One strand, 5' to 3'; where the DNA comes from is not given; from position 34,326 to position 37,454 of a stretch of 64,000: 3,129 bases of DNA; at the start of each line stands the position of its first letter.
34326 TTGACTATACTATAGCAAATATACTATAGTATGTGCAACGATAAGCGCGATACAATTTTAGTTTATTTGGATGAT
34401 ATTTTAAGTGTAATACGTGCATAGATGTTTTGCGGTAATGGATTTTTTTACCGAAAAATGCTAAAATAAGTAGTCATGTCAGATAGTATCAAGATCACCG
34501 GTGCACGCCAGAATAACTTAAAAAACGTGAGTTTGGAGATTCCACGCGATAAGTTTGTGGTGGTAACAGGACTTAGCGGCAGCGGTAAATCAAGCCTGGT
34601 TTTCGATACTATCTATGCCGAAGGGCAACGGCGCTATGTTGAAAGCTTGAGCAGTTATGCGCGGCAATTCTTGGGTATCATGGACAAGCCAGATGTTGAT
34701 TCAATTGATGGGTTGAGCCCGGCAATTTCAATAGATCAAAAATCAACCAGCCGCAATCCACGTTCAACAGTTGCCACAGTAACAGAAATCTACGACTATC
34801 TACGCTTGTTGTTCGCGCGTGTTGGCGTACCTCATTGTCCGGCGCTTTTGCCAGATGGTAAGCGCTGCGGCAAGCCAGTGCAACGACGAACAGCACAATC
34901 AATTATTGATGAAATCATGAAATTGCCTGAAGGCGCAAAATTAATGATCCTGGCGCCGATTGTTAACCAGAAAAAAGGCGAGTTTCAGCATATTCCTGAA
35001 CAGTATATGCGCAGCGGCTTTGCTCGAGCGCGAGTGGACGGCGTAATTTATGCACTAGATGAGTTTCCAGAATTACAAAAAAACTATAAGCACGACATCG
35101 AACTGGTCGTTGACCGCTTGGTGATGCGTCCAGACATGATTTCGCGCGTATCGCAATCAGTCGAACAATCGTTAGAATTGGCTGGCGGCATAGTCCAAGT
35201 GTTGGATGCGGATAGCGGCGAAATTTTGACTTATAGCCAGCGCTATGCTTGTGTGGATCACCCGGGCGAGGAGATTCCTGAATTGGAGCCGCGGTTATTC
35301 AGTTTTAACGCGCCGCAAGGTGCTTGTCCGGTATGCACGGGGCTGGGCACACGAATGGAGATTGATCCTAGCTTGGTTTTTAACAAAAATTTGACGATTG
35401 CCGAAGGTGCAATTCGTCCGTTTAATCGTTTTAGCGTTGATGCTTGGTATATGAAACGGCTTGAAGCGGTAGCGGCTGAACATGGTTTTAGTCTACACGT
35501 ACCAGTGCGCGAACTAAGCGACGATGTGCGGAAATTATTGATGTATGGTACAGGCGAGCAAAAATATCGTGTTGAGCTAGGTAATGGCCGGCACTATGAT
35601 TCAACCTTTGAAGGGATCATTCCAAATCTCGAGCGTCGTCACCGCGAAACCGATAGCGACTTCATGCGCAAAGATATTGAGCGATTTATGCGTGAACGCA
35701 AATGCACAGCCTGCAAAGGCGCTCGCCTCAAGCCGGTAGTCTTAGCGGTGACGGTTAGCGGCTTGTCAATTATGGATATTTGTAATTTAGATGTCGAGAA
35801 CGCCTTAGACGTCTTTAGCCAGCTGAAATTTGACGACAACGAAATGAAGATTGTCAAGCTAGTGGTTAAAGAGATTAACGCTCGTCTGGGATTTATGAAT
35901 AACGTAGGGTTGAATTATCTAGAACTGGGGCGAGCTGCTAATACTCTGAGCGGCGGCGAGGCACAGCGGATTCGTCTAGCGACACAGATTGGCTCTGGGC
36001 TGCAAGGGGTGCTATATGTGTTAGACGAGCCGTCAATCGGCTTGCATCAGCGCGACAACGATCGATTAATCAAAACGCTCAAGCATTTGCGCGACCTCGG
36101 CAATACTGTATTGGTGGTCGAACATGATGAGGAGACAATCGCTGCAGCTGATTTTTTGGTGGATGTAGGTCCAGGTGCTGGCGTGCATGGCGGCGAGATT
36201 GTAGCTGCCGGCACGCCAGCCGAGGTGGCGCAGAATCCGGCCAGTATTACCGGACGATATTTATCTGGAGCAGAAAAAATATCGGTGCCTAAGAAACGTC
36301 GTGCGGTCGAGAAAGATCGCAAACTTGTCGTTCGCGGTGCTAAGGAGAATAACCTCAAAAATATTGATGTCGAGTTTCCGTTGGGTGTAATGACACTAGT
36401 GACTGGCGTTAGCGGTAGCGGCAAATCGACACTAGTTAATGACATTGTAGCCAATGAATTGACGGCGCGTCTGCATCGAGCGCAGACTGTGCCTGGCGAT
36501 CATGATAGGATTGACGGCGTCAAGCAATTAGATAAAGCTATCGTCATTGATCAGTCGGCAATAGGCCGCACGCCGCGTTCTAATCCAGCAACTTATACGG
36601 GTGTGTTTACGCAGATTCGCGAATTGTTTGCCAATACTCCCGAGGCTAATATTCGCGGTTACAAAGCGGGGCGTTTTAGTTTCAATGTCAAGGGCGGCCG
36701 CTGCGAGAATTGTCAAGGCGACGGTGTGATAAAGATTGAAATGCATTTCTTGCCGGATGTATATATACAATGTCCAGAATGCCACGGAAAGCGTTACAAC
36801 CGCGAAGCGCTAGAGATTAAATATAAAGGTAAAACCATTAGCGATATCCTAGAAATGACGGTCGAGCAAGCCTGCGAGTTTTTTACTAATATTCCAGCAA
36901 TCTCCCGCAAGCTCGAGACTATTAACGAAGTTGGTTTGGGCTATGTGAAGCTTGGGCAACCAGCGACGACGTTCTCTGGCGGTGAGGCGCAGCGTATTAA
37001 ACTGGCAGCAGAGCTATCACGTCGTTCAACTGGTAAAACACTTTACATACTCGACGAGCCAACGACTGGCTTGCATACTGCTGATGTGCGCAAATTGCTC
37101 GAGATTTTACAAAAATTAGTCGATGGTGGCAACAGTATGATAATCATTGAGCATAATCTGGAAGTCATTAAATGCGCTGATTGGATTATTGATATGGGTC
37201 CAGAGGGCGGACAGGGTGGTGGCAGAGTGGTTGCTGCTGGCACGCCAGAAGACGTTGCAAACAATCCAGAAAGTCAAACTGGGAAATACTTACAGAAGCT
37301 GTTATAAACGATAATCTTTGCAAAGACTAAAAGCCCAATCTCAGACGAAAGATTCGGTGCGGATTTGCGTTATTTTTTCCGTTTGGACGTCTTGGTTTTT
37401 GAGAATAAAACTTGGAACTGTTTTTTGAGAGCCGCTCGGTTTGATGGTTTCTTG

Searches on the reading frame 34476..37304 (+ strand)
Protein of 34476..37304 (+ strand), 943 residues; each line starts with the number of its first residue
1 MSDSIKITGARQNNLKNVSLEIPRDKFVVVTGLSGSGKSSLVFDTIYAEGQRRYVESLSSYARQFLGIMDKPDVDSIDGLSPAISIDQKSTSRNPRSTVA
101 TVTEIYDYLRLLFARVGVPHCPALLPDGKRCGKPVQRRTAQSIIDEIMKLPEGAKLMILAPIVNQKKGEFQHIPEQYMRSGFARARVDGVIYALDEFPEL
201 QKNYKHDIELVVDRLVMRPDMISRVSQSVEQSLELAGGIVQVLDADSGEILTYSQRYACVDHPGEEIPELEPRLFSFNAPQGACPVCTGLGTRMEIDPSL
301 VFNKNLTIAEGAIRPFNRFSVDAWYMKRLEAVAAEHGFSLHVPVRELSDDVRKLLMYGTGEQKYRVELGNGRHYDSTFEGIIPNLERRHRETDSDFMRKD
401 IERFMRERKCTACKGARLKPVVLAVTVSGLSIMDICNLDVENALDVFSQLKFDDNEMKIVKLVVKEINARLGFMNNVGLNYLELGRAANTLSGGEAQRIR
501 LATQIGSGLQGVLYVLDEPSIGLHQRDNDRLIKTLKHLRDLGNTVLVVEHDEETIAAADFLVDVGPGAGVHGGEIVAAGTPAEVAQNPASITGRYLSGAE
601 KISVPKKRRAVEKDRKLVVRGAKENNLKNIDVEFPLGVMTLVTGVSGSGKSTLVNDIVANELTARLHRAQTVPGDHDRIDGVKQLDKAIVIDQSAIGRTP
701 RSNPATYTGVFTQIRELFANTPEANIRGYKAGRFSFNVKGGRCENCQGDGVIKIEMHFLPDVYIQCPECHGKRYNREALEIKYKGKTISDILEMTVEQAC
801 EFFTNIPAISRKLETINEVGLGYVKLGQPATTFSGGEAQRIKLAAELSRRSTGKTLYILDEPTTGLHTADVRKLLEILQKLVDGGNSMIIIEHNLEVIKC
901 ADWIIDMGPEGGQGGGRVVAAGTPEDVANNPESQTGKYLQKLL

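Call 35: find_encoding_contigs(protein=window:34476-37304:+, flank=10000, max_places=10)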
Protein window:34476-37304:+ (943 aa): 22 contigs read that carry it; 10 places shown.
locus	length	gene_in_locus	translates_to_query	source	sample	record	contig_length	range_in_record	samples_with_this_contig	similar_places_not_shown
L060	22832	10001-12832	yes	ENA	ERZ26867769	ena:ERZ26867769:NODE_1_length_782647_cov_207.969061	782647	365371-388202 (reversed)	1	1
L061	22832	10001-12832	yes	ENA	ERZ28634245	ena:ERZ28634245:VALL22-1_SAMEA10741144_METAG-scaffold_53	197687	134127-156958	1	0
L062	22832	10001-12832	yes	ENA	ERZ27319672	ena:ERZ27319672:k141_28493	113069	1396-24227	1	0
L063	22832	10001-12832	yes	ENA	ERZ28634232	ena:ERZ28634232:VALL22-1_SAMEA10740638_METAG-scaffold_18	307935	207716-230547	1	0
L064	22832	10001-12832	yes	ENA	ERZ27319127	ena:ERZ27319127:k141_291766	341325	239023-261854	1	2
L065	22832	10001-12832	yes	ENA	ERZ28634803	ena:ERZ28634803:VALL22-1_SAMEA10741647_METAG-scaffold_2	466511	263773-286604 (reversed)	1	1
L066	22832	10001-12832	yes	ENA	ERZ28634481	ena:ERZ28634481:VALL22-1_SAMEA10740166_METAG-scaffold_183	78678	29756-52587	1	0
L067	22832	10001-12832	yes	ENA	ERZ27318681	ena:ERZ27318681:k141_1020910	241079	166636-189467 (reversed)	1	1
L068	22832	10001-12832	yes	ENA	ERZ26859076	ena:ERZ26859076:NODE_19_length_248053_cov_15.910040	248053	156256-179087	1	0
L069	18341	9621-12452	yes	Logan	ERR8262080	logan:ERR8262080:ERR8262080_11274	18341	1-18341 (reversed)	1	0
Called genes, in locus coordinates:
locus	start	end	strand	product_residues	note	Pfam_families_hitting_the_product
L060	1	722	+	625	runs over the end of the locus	PF01411:tRNA-synt_2c, PF07973:tRNA_SAD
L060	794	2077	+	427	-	PF11104:PilM_2 (weak), PF06277:EutA (weak), PF14450:FtsA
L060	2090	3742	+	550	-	PF04865:Baseplate_J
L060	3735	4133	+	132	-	PF03652:RuvX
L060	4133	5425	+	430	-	PF02618:YceG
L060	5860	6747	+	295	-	PF01476:LysM, PF23473:LysM3_LYK4_5 (weak), PF05257:CHAP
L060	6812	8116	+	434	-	PF01018:GTP1_OBG, PF01926:MMR_HSR1, PF02421:FeoB_N, PF09269:DUF1967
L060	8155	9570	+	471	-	PF00929:RNase_T, PF08411:ExoI_SH3, PF26016:ExoI_C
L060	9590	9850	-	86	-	-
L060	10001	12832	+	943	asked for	PF00005:ABC_tran (faint), PF02463:SMC_N (faint), PF03193:RsgA_GTPase (faint), PF13191:AAA_16 (faint), PF13401:AAA_22 (faint), PF13555:AAA_29 (faint), PF17760:UvrA_inter, PF17755:UvrA_DNA-bind, +2 more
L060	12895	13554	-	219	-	PF09335:VTT_dom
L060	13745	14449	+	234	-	PF01386:Ribosomal_L25p, PF14693:Ribosomal_TL5_C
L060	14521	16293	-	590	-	PF00664:ABC_membrane, PF00005:ABC_tran, PF02463:SMC_N (weak)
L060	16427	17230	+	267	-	PF00106:adh_short, PF08659:KR, PF13561:adh_short_C2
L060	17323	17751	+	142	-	PF01475:FUR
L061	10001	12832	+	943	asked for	PF00005:ABC_tran (faint), PF02463:SMC_N (faint), PF03193:RsgA_GTPase (faint), PF13191:AAA_16 (faint), PF13401:AAA_22 (faint), PF13555:AAA_29 (faint), PF17760:UvrA_inter, PF17755:UvrA_DNA-bind, +2 more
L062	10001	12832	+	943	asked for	PF00005:ABC_tran (faint), PF02463:SMC_N (faint), PF03193:RsgA_GTPase (faint), PF13191:AAA_16 (faint), PF13401:AAA_22 (faint), PF13555:AAA_29 (faint), PF17760:UvrA_inter, PF17755:UvrA_DNA-bind, +2 more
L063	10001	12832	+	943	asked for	PF00005:ABC_tran (faint), PF02463:SMC_N (faint), PF03193:RsgA_GTPase (faint), PF13191:AAA_16 (faint), PF13401:AAA_22 (faint), PF13555:AAA_29 (faint), PF17760:UvrA_inter, PF17755:UvrA_DNA-bind, +2 more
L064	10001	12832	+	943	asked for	PF00005:ABC_tran (faint), PF02463:SMC_N (faint), PF03193:RsgA_GTPase (faint), PF13191:AAA_16 (faint), PF13401:AAA_22 (faint), PF13555:AAA_29 (faint), PF17760:UvrA_inter, PF17755:UvrA_DNA-bind, +2 more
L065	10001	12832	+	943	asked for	PF00005:ABC_tran (faint), PF02463:SMC_N (faint), PF03193:RsgA_GTPase (faint), PF13191:AAA_16 (faint), PF13401:AAA_22 (faint), PF13555:AAA_29 (faint), PF17760:UvrA_inter, PF17755:UvrA_DNA-bind, +2 more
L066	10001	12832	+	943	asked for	PF00005:ABC_tran (faint), PF02463:SMC_N (faint), PF03193:RsgA_GTPase (faint), PF13191:AAA_16 (faint), PF13401:AAA_22 (faint), PF13555:AAA_29 (faint), PF17760:UvrA_inter, PF17755:UvrA_DNA-bind, +2 more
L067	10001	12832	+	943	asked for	PF00005:ABC_tran (faint), PF02463:SMC_N (faint), PF03193:RsgA_GTPase (faint), PF13191:AAA_16 (faint), PF13401:AAA_22 (faint), PF13555:AAA_29 (faint), PF17760:UvrA_inter, PF17755:UvrA_DNA-bind, +2 more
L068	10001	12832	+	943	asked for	PF00005:ABC_tran (faint), PF02463:SMC_N (faint), PF03193:RsgA_GTPase (faint), PF13191:AAA_16 (faint), PF13401:AAA_22 (faint), PF13555:AAA_29 (faint), PF17760:UvrA_inter, PF17755:UvrA_DNA-bind, +2 more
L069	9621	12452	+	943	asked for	PF00005:ABC_tran (faint), PF02463:SMC_N (faint), PF03193:RsgA_GTPase (faint), PF13191:AAA_16 (faint), PF13401:AAA_22 (faint), PF13555:AAA_29 (faint), PF17760:UvrA_inter, PF17755:UvrA_DNA-bind, +2 more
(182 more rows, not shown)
